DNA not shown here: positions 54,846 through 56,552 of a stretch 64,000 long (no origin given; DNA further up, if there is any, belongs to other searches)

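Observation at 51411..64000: Dedicated FAS-II-like operon with its own ACP, Sfp-type PPTase, two CrtI/RetSat-family oxidoreductases, DUF362 and a condensation-type acyltransferase: candidate specialised lipid or polyene pathway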

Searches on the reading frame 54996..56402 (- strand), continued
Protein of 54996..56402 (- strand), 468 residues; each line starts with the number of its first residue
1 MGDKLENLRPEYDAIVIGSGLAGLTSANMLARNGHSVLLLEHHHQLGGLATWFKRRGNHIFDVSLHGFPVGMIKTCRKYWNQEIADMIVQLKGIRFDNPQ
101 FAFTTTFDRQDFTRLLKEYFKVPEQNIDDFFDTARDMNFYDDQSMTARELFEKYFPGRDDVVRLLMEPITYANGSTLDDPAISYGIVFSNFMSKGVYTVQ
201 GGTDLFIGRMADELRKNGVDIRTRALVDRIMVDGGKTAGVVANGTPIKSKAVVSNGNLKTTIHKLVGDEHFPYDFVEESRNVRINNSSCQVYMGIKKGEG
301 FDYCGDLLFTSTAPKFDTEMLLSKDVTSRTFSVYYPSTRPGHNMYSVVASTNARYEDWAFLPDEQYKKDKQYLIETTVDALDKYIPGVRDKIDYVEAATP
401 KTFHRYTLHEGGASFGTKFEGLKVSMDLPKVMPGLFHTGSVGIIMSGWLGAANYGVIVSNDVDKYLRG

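Call 9: find_encoding_contigs(protein=P0001, flank=10000, max_places=4)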
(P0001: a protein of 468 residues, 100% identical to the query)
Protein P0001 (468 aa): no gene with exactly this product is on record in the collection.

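Call 10: find_encoding_contigs(protein=P0057, flank=10000, max_places=3)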
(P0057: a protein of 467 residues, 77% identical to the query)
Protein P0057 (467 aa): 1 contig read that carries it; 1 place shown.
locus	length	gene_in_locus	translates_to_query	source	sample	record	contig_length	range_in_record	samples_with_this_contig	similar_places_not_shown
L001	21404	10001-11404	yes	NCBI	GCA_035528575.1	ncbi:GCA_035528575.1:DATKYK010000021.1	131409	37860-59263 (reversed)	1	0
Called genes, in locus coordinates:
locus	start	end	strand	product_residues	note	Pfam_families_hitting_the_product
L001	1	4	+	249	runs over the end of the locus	PF00483:NTP_transferase, PF01128:IspD (faint), PF12804:NTP_transf_3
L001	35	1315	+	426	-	PF07690:MFS_1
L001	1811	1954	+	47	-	-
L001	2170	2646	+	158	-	-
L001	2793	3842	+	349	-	PF00108:Thiolase_N (weak), PF08545:ACP_syn_III, PF08541:ACP_syn_III_C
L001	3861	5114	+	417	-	PF00109:ketoacyl-synt, PF02801:Ketoacyl-synt_C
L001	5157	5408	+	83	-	PF00550:PP-binding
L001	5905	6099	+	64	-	-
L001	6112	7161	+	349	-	PF00108:Thiolase_N (weak), PF08545:ACP_syn_III, PF08541:ACP_syn_III_C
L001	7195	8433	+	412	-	PF00109:ketoacyl-synt, PF02801:Ketoacyl-synt_C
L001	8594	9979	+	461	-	PF00890:FAD_binding_2, PF01266:DAO (weak), PF01593:Amino_oxidase, PF01946:Thi4 (weak), PF03486:HI0933_like (faint), PF07992:Pyr_redox_2 (faint), PF12831:FAD_oxidored (weak), PF13450:NAD_binding_8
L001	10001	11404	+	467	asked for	PF00890:FAD_binding_2 (weak), PF01134:GIDA (faint), PF01266:DAO (weak), PF01946:Thi4 (faint), PF03486:HI0933_like (faint), PF07992:Pyr_redox_2 (faint), PF13450:NAD_binding_8, PF01593:Amino_oxidase, +1 more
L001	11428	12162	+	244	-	PF00106:adh_short, PF08659:KR, PF13561:adh_short_C2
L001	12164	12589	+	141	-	PF07977:FabA, PF22818:ApeI-like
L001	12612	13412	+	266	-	PF00106:adh_short, PF13561:adh_short_C2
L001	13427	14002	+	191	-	PF01648:ACPS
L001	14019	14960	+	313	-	PF00698:Acyl_transf_1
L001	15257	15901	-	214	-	PF00583:Acetyltransf_1, PF13508:Acetyltransf_7 (weak)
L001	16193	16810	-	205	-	PF05014:Nuc_deoxyrib_tr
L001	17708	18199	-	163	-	PF12675:DUF3795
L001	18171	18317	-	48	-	-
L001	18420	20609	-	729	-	PF00384:Molybdopterin, PF01568:Molydop_binding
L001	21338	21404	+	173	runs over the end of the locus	PF00589:Phage_integrase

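Call 12: search_solved_structures(query=window:54996-56402:-, max_evalue=0.001)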
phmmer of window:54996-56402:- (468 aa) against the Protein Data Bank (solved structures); distinct sequences matched with E-value up to 0.001: 30.
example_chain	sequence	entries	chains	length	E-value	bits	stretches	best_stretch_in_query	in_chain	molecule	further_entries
4rep_A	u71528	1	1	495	6.1e-08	35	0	13-134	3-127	Gamma-carotene desaturase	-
8zop_A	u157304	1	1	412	3.7e-07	32.4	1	3-42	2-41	Halogenase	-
3nrn_A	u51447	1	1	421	3.6e-06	29.1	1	14-71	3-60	uncharacterized protein PF1083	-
3ka7_A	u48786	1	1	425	7.2e-06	28.1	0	14-71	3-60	Oxidoreductase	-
6cr0_A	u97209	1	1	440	1.6e-05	27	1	11-50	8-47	(S)-6-hydroxynicotine oxidase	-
5mog_A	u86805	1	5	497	0.00032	22.7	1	13-68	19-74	Phytoene dehydrogenase, chloroplastic/chromoplastic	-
2bxr_A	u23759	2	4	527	0.00038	22.4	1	12-72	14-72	AMINE OXIDASE [FLAVIN-CONTAINING] A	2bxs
8am3_AAA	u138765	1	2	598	0.00049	22.1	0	9-49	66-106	Fumarate reductase/succinate dehydrogenase flavoprotein domain protein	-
8am6_AAA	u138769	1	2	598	0.00049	22.1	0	9-49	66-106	Fumarate reductase/succinate dehydrogenase flavoprotein domain protein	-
2z5y_A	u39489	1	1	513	0.00053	22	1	12-72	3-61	Amine oxidase [flavin-containing] A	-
2z5x_A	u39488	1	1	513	0.00053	22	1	12-72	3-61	Amine oxidase [flavin-containing] A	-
8am8_BBB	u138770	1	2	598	0.00054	21.9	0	9-49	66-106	Fumarate reductase/succinate dehydrogenase flavoprotein domain protein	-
8q1h_A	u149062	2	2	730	0.00056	21.9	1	14-87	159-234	Lysine-specific histone demethylase 1A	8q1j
7u6l_A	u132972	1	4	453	0.0008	21.4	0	11-58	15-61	Amine oxidase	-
7e7h_A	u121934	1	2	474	0.0008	21.4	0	11-58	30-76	Amino_oxidase domain-containing protein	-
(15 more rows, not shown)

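Call 31: search_protein_representatives(protein=window:54996-56402:-)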
Query: 468 residues. Proteins with E-value up to 0.001 (for the whole library): 7018; up to 1e-10: 2151; up to 1e-30: 203. The best 150 are listed.
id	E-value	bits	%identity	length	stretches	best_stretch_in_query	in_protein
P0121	2.5e-179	613.2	60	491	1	3-466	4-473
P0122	1.4e-146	505.3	55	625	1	6-466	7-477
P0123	5.1e-136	470.5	48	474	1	10-466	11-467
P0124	6.4e-135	466.8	50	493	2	10-245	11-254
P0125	5.5e-130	450.6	63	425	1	7-325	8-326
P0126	1.2e-127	442.9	66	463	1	5-303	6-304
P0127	6.3e-123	427.3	45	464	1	24-466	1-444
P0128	6.4e-109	381.1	51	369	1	7-357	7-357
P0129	4.7e-108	378.3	71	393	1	3-233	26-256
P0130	3.1e-102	359.1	55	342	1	5-311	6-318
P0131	4.0e-101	355.4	42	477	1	12-466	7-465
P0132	1.9e-100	353.2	40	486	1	10-462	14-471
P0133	1.4e-99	350.3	68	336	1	3-229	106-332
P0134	3.4e-98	345.8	60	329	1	76-359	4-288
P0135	3.8e-92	325.8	59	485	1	101-367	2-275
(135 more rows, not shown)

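Call 33: find_related_loci(query=A1, collection=genome_contigs, flank=10000)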
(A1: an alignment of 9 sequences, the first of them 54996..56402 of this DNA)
Query A1 (468 aa) in genome_contigs; peptide patterns used: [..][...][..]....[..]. (x = any residue, [..] = any of these).
600 stretches matched a pattern (row limit reached: there are more); 597 encode a relative of the query (tblastn E <= 1e-3); the best 80 are kept; 80 distinct loci.
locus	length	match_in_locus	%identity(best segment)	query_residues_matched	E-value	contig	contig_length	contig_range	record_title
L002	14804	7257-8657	76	1-467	0e+0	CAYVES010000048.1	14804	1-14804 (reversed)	MAG TPA_asm: uncultured Dehalococcoidia bacterium isolate SRP214966_co5_396 genome assembly, contig: NODE_3550_length_14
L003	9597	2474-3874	75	1-467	0e+0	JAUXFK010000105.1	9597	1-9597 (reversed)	MAG: Deltaproteobacteria bacterium isolate CSMAG_2901 CSMAG_2901_k117_3245625_length_9597_cov_16.8339, whole genome shot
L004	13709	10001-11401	75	1-467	0e+0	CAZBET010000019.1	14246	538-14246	MAG TPA_asm: uncultured Dehalococcoidia bacterium isolate binchicken_co91_409 genome assembly, contig: NODE_5043_length_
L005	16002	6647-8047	77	1-467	0e+0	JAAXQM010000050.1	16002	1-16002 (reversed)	MAG: Dehalococcoidales bacterium isolate MAG-BB-17 scaffold_608, whole genome shotgun sequence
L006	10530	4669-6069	77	1-466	0e+0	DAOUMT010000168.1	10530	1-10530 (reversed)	MAG TPA_asm: Dehalococcoidia bacterium isolate W92_261 k127_332890, whole genome shotgun sequence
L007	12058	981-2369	73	3-466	0e+0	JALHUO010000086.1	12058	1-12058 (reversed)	MAG: Dehalococcoidia bacterium isolate PFL52 seq_1726447, whole genome shotgun sequence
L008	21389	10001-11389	73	3-466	0e+0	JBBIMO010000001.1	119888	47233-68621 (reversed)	MAG: Chloroflexota bacterium isolate BQS170218_bin_234 NODE_63_length_119888_cov_6.630352, whole genome shotgun sequence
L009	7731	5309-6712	73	3-466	0e+0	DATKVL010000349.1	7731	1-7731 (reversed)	MAG TPA_asm: Dehalococcoidia bacterium isolate SMAG_U14132 k141_2953401, whole genome shotgun sequence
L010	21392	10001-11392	72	3-466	0e+0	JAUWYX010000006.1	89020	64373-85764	MAG: Dehalococcoidia bacterium isolate CSMAG_2721 CSMAG_2721_k141_336773_length_89020_cov_97.9177, whole genome shotgun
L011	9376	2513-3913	72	2-467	0e+0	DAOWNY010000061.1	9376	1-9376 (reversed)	MAG TPA_asm: Deltaproteobacteria bacterium isolate CSMAG_3040 CSMAG_3040_k141_711520_length_9376_cov_398.7142, whole gen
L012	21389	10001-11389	71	3-466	0e+0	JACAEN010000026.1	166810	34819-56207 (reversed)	MAG: Chloroflexota bacterium isolate L.E.CH.35 k119_778667, whole genome shotgun sequence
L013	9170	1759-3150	69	3-466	0e+0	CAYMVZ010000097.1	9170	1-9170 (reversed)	MAG TPA_asm: uncultured Nitrospinota bacterium isolate binchicken_co201_466 genome assembly, contig: NODE_8562_length_91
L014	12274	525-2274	67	3-467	0e+0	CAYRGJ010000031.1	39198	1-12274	MAG TPA_asm: uncultured Dehalococcoidia bacterium isolate SRP192927_co6_610 genome assembly, contig: NODE_1657_length_39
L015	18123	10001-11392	68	3-466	0e+0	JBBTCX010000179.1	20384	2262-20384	MAG: Planctomycetota bacterium isolate H41-bin234_1 H41_bin234_1_000000000179, whole genome shotgun sequence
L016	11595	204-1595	68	3-466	0e+0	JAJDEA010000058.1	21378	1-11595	MAG: Phycisphaerae bacterium isolate OFTM303 OFTM303_57, whole genome shotgun sequence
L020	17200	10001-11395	67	3-467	0e+0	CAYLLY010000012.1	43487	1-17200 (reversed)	MAG TPA_asm: uncultured Nitrospirales bacterium isolate binchicken_co21_464 genome assembly, contig: NODE_239_length_434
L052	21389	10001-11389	67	5-467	0e+0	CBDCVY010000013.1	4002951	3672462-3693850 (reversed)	MAG: Nitrospinaceae bacterium isolate b0709e44-287e-4b74-9289-be2073200a22 genome assembly, contig: contig_13, whole gen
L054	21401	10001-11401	66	1-466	0e+0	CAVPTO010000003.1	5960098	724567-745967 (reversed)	MAG: uncultured Planctomycetota bacterium isolate MFD09671.bin.1.46 genome assembly, contig: contig_14685, whole genome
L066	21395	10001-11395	66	3-466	0e+0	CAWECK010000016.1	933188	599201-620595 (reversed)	MAG: uncultured Planctomycetia bacterium isolate MFD04540.bin.2.41 genome assembly, contig: contig_9009, whole genome sh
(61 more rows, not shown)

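Call 42: search_protein_families(library=pfam, proteins=[L052:2883-3812:+, L052:3860-4534:+, L052:4633-5943:+, L052:6216-6692:+, L052:13773-14396:+, L052:14520-15404:+, L054:2906-3802:+, L054:3826-4314:+, L054:4401-5687:+, L054:6244-6669:+], max_evalue=0.001)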
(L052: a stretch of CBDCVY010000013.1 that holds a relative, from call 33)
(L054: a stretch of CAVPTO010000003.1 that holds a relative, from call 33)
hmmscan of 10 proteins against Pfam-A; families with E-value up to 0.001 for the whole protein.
L052:2883-3812:+ (309 aa): 2 families
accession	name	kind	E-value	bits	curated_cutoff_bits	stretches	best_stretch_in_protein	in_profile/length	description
PF00520.37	Ion_trans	-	6.9e-32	111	25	1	65-286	3-235/241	Ion transport protein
PF07885.22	Ion_trans_2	-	4.3e-14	52.6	22.5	1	207-281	2-74/79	Ion channel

L052:3860-4534:+ (224 aa): 1 family
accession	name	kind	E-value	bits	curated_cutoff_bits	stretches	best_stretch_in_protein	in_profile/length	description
PF00565.23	SNase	-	6.7e-20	72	21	1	46-142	1-106/107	Staphylococcal nuclease homologue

L052:4633-5943:+ (436 aa): 2 families
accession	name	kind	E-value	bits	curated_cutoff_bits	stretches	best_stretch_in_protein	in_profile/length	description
PF01136.24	Peptidase_U32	-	5.5e-87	291.3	22.4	1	77-332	2-231/233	Peptidase family U32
PF16325.11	Peptidase_U32_C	-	1.3e-15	57.8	28.2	1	349-426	3-82/83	Peptidase family U32 C-terminal domain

L052:6216-6692:+ (158 aa): 1 family
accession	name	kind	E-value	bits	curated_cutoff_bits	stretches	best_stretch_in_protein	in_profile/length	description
PF02542.21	YgbB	-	1.6e-67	227.1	26.7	1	2-156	1-155/155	YgbB family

L052:13773-14396:+ (207 aa): 0 families

L052:14520-15404:+ (294 aa): 1 family
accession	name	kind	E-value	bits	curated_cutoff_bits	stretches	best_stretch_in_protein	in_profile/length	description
PF01145.31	Band_7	-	1.6e-21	77.6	23.6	1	62-224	12-173/176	SPFH domain / Band 7 family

L054:2906-3802:+ (298 aa): 1 family
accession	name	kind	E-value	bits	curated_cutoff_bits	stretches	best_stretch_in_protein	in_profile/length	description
PF01925.25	TauE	-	2.7e-21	76.8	32.6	1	17-186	2-152/237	Sulfite exporter TauE/SafE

L054:3826-4314:+ (162 aa): 0 families

L054:4401-5687:+ (428 aa): 3 families
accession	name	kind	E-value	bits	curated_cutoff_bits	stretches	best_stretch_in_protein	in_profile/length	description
PF13360.13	PQQ_2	-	1.4e-36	126.7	27.6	2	134-349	29-232/233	Outer membrane protein assembly factor BamB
PF13570.13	Beta-prop_ACSF4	-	9e-12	45.5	133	1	103-258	71-210/329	Beta-alanine-activating enzyme, beta-propeller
PF01011.28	PQQ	-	8e-09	35.2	26.7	0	163-254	28-126/595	Glucose/ethanol/alcohol dehydrogenase, beta-propeller domain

L054:6244-6669:+ (141 aa): 1 family
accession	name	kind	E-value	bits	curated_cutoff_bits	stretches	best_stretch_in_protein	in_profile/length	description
PF01073.25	3Beta_HSD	-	2.6e-08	33.7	22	1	3-66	205-272/280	3-beta hydroxysteroid dehydrogenase/isomerase family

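Call 44: find_encoding_contigs(protein=P0122, flank=10000, max_places=3)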
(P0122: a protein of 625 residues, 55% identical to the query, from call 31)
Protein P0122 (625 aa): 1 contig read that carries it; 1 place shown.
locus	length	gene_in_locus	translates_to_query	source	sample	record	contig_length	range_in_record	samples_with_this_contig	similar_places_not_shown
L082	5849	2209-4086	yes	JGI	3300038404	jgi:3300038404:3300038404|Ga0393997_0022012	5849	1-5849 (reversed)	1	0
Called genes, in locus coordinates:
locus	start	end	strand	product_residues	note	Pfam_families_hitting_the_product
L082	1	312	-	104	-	?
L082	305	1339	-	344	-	PF00884:Sulfatase (weak)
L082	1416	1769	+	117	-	PF07238:PilZ (weak)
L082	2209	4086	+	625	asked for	PF00890:FAD_binding_2 (weak), PF01494:FAD_binding_3 (weak), PF01946:Thi4 (weak), PF12831:FAD_oxidored, PF13450:NAD_binding_8, PF01593:Amino_oxidase, PF07977:FabA, PF22818:ApeI-like, +4 more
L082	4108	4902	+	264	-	PF00106:adh_short, PF13561:adh_short_C2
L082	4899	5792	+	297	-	PF04055:Radical_SAM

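Call 47: search_protein_families(library=pfam, proteins=[L008:15444-16850:-, L008:14140-15444:-, L008:17390-18322:+, L008:18342-19283:-, L008:19319-19981:-, L008:20210-21241:+, L008:176-1258:+, L008:1263-2849:+, L008:4414-4863:-, L008:4877-5332:+], max_evalue=0.001)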
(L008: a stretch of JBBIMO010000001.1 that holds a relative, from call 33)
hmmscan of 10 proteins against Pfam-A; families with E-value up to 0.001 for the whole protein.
L008:15444-16850:- (468 aa): 1 family
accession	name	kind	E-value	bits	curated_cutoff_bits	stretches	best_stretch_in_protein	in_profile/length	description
PF00668.25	Condensation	-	6.6e-19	68.4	30.6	1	40-280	29-269/456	Condensation domain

L008:14140-15444:- (434 aa): 1 family
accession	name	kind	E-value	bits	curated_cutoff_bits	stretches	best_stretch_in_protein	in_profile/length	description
PF04015.17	DUF362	-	1.6e-40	139.8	24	1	34-236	1-199/200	Domain of unknown function (DUF362)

L008:17390-18322:+ (310 aa): 2 families
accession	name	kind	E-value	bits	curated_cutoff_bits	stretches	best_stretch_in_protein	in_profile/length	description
PF04055.27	Radical_SAM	-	2.3e-15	57.6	29.5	1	21-200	2-161/166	Radical SAM superfamily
PF16199.10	Radical_SAM_C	-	0.00092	19.7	31.9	0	221-255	9-43/85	Radical_SAM C-terminal domain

L008:18342-19283:- (313 aa): 1 family
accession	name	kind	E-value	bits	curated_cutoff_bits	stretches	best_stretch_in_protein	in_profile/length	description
PF04015.17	DUF362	-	6.7e-44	150.8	24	1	77-271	1-198/200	Domain of unknown function (DUF362)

L008:19319-19981:- (220 aa): 1 family
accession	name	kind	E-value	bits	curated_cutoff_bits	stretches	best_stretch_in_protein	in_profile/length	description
PF08901.16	DUF1847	-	1.4e-47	161.7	25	1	30-182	1-156/157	Protein of unknown function (DUF1847)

L008:20210-21241:+ (343 aa): 3 families
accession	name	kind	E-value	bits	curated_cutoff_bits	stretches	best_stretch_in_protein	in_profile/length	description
PF22698.1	Semialdhyde_dhC_1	-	1.7e-55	187.8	27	1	147-311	1-165/165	Semialdehyde dehydrogenase, dimerisation domain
PF01118.30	Semialdhyde_dh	-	2.2e-27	96.3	26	1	6-138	2-120/121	Semialdehyde dehydrogenase, NAD binding domain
PF02774.23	Semialdhyde_dhC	-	4.9e-19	69.6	26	1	156-314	1-184/184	Semialdehyde dehydrogenase, dimerisation domain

L008:176-1258:+ (360 aa): 2 families
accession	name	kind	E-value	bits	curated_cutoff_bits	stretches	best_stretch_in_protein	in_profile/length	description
PF00266.25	Aminotran_5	-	5.1e-24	85.4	21.5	1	18-322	28-339/371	Aminotransferase class-V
PF00155.27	Aminotran_1_2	-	1.2e-05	25.2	19.7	1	41-169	50-193/361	Aminotransferase class I and II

L008:1263-2849:+ (528 aa): 5 families
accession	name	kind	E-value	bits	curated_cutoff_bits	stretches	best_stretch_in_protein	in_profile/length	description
PF02826.25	2-Hacid_dh_C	-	2.2e-63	213.3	25.1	1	112-286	1-178/178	D-isomer specific 2-hydroxyacid dehydrogenase, NAD binding domain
PF00389.36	2-Hacid_dh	-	2e-35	121.8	24.6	1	4-318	1-134/134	D-isomer specific 2-hydroxyacid dehydrogenase, catalytic domain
PF19304.4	PGDH_inter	-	1.6e-21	77.1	27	1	326-443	2-119/119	D-3-phosphoglycerate dehydrogenase intervening domain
PF01842.31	ACT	-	6.8e-07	29.4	27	1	456-517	2-64/66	ACT domain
PF03807.23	F420_oxidored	-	0.00042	21.3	21.6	0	149-215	2-74/94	NADP oxidoreductase coenzyme F420-dependent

L008:4414-4863:- (149 aa): 2 families
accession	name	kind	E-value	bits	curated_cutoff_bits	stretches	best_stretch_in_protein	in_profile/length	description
PF09424.15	YqeY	-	2e-43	148.3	27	1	4-146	1-143/143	Yqey-like protein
PF02637.23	GatB_Yqey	-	1.8e-05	25.1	27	1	97-146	99-148/148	GatB domain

L008:4877-5332:+ (151 aa): 0 families

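Call 49: predict_structure(alignment_id=A1)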
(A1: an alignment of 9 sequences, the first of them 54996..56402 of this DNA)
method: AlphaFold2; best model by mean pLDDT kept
length: 468 residues; sequences in the alignment: 9
mean_pLDDT: 87.4   pTM: 0.88
mean pLDDT of the five models: 87.4, 87.1, 86.9, 86.8, 86.6
residues with pLDDT >= 90: 258; 70-90: 171; 50-70: 28; < 50: 11
segments of 3 or more residues with pLDDT < 50: 441-445
pLDDT, mean of each block of 10 residues (from residue 1): 71 95 94 97 74 60 67 92 92 90 91 93 96 86 84 93 88 80 85 86 84 96 93 97 96 91 95 95 84 90 91 86 84 82 84 90 96 96 95 91 82 74 91 90 58 91 96
secondary structure, 60 per line:
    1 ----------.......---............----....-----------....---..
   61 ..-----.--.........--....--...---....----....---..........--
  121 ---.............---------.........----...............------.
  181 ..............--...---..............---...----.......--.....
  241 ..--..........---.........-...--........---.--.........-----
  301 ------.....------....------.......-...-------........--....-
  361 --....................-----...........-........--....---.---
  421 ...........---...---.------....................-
elements in order: E11-17 H21-32 E37-40 E52-55 E59-62 H71-79 H82-85 E88-90 E94-97 E102-105 H109-118 H124-136 H147-154 H159-173 H181-194 E197-199 H203-216 E220-222 E227-233 E236-242 E245-254 H258-266 H273-280 E287-295 E307-311 H318-321 E328-334 E346-353 H356-359 H363-382 H388-391 E392-398 H400-407 H421-431 E435-437 H448-467
